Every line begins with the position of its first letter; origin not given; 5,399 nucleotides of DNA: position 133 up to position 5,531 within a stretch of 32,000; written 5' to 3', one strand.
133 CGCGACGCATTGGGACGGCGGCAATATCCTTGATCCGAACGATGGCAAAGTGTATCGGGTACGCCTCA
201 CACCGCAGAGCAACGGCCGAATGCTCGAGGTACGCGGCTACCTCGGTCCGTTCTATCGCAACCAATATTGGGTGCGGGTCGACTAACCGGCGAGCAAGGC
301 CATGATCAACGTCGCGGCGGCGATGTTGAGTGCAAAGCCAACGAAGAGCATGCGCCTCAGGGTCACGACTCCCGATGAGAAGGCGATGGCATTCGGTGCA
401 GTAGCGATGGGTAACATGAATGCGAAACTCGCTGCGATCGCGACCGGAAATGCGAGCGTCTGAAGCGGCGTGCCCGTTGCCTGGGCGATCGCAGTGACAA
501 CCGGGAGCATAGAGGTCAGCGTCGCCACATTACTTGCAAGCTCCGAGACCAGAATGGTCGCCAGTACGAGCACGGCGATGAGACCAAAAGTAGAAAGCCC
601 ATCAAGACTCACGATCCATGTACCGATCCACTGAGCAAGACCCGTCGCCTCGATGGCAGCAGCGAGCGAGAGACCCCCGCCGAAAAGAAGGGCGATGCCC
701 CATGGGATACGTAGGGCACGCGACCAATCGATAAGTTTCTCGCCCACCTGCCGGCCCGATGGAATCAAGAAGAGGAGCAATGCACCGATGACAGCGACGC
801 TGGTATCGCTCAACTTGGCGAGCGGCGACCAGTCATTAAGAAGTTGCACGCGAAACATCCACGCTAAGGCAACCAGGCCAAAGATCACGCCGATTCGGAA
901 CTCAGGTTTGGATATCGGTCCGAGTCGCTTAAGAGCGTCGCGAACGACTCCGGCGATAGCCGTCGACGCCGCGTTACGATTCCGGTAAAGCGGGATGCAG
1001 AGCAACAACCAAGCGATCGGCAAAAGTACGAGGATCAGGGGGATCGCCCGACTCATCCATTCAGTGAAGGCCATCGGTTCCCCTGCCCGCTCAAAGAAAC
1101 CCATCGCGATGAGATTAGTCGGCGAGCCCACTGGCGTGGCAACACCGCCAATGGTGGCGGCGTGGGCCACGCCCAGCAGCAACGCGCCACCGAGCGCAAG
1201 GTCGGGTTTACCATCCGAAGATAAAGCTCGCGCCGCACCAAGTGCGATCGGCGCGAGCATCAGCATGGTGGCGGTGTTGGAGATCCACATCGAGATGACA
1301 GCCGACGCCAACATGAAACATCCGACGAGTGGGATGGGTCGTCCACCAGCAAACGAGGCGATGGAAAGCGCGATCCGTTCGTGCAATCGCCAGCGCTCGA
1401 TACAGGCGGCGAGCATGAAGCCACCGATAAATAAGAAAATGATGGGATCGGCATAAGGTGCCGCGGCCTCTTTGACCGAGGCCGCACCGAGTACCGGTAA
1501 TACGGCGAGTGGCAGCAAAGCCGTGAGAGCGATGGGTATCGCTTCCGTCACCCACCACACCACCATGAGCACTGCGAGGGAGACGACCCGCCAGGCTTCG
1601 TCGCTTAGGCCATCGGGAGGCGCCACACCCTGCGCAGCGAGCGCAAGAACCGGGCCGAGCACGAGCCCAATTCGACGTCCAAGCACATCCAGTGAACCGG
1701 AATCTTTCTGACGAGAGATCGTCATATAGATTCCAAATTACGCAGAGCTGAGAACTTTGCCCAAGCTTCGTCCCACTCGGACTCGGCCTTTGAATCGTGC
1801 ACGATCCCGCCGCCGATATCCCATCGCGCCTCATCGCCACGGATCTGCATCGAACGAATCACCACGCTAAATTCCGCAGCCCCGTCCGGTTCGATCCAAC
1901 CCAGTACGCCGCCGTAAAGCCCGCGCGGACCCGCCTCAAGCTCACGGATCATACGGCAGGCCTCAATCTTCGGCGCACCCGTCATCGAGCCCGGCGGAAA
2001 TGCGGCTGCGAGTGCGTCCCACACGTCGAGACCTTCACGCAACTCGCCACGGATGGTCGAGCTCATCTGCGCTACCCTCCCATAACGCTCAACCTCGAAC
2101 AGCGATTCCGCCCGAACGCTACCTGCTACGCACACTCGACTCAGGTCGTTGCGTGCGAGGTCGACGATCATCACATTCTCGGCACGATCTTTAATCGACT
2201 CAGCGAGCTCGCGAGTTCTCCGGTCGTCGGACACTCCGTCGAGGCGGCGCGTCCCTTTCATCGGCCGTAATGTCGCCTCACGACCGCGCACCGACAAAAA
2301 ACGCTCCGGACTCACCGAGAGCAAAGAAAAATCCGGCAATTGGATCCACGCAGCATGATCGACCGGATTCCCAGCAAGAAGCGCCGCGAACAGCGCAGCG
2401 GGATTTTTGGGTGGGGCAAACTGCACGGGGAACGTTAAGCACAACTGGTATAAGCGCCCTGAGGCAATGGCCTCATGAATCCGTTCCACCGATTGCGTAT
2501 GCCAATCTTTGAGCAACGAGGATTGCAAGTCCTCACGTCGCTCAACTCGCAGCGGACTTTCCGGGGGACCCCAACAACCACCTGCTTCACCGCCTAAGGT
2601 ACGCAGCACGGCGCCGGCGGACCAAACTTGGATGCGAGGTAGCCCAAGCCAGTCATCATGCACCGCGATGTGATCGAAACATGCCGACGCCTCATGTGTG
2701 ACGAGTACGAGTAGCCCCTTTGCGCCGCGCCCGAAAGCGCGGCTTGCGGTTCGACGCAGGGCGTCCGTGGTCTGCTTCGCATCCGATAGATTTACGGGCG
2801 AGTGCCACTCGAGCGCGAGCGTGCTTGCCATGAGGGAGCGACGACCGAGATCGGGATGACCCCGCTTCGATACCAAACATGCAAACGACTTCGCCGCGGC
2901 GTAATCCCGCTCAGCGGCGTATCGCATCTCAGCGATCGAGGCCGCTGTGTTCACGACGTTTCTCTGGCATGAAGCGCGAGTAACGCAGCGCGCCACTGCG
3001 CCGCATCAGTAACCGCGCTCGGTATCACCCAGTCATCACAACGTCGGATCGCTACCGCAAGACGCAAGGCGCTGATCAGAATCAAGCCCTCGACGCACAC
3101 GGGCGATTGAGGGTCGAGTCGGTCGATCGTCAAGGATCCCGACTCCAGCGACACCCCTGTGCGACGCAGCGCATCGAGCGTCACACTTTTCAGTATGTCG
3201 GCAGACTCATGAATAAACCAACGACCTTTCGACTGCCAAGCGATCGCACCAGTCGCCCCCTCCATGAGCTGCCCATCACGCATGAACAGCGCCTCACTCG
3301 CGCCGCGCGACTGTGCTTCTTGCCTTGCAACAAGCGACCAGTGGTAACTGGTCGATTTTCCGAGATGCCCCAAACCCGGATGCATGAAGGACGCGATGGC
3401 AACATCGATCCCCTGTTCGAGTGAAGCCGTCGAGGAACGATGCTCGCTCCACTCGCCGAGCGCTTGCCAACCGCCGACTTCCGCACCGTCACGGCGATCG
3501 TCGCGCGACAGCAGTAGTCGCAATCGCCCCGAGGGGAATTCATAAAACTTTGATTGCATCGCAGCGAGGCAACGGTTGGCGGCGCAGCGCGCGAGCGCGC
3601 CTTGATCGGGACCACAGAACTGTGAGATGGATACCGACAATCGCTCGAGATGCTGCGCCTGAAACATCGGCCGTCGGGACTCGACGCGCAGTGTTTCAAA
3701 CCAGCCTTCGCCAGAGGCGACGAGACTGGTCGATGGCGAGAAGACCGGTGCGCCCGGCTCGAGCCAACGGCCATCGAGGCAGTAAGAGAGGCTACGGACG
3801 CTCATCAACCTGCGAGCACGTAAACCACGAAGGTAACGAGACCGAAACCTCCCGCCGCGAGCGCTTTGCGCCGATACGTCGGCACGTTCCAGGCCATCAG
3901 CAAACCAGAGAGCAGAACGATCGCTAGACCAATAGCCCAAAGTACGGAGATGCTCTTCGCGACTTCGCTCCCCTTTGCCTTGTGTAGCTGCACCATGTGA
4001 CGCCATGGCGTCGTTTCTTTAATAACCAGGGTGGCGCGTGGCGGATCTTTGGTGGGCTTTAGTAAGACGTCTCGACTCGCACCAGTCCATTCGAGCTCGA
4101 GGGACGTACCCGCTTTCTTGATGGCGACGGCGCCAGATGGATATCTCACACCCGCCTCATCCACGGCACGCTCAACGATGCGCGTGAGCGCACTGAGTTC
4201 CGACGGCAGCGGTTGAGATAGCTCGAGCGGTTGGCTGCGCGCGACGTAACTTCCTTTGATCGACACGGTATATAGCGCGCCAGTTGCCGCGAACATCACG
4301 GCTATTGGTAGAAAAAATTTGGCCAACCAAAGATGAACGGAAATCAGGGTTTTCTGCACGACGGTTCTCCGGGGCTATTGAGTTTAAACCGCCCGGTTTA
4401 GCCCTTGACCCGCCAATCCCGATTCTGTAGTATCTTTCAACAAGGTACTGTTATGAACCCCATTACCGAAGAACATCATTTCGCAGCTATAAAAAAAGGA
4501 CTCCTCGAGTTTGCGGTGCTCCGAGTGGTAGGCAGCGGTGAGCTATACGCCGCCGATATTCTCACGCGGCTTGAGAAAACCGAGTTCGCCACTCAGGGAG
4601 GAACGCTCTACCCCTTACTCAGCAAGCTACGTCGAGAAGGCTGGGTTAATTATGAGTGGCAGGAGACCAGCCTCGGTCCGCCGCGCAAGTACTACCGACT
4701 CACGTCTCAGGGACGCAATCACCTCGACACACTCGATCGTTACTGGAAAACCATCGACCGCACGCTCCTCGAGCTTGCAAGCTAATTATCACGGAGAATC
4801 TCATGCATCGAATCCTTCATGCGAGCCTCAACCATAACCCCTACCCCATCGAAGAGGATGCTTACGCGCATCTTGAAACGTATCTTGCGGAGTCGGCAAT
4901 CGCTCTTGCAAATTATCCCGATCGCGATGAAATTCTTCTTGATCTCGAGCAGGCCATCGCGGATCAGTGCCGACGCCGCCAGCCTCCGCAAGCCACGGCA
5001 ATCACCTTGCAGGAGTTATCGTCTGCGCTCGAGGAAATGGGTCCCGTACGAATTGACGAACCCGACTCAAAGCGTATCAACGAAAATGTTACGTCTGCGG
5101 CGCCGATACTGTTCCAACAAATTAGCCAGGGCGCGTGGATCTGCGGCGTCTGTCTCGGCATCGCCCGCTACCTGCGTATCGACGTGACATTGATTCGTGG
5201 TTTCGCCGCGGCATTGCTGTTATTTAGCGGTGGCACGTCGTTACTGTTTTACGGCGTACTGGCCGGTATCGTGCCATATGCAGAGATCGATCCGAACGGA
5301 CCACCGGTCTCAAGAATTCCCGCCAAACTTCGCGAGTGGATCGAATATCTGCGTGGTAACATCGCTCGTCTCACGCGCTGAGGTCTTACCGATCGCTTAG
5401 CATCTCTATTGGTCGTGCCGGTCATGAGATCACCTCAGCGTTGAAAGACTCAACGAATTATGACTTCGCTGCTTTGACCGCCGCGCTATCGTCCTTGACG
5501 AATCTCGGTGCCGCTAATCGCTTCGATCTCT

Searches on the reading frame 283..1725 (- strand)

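Call 25: search_protein_families(library=pfam, proteins=[window:283-1725:-], max_evalue=0.001)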
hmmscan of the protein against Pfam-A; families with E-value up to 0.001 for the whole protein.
window:283-1725:- (480 aa): 2 families
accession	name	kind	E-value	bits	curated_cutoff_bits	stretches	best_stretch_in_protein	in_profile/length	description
PF00939.25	Na_sulph_symp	-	4.9e-66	224.1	27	1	36-476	22-460/472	Sodium:sulfate symporter transmembrane region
PF03600.22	CitMHS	-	3.3e-53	181.4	31.9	2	55-292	1-216/336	Citrate transporter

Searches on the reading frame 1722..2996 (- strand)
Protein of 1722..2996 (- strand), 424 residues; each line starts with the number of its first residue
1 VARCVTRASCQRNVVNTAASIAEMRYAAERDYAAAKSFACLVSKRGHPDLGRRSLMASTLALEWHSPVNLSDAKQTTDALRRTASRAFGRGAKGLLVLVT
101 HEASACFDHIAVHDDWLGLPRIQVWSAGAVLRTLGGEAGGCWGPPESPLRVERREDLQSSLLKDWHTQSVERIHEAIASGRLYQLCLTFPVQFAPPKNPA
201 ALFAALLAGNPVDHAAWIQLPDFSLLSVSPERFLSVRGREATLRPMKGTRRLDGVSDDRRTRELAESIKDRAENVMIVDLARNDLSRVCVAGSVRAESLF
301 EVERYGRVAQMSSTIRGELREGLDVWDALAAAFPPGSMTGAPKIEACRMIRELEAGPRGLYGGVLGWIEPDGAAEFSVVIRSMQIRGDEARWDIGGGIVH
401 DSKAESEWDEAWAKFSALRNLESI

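Call 25: search_protein_families(library=pfam, proteins=[window:1722-2996:-], max_evalue=0.001)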
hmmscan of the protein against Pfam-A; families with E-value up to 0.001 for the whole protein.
window:1722-2996:- (424 aa): 1 family
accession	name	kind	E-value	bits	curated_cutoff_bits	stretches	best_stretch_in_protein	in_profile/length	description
PF00425.24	Chorismate_bind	-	1.7e-81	274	27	1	166-414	5-257/257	chorismate binding enzyme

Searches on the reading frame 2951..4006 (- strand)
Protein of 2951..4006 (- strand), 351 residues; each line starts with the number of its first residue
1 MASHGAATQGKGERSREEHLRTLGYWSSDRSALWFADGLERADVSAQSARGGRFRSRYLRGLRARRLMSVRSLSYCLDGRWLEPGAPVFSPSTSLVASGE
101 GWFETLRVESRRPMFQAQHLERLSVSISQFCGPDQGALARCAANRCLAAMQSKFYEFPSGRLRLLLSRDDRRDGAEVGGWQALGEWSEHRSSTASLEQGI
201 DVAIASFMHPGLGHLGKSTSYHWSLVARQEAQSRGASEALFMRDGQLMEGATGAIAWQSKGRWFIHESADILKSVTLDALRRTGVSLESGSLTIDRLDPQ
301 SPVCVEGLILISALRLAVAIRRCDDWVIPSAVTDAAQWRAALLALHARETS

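Call 25: search_protein_families(library=pfam, proteins=[window:2951-4006:-], max_evalue=0.001)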
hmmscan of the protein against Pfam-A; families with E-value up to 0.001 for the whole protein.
window:2951-4006:- (351 aa): 1 family
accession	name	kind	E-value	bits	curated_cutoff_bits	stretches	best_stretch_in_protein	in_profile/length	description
PF01063.24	Aminotran_4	-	8.9e-22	78.5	28.5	1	101-322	1-222/223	Amino-transferase class IV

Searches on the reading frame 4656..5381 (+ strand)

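Call 25: search_protein_families(library=pfam, proteins=[window:4656-5381:+], max_evalue=0.001)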
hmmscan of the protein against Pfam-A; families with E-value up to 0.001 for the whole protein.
window:4656-5381:+ (241 aa): 1 family
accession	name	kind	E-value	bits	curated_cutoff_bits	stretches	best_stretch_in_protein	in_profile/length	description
PF04024.17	PspC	-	9e-13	48.3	25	1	158-208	8-57/58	PspC domain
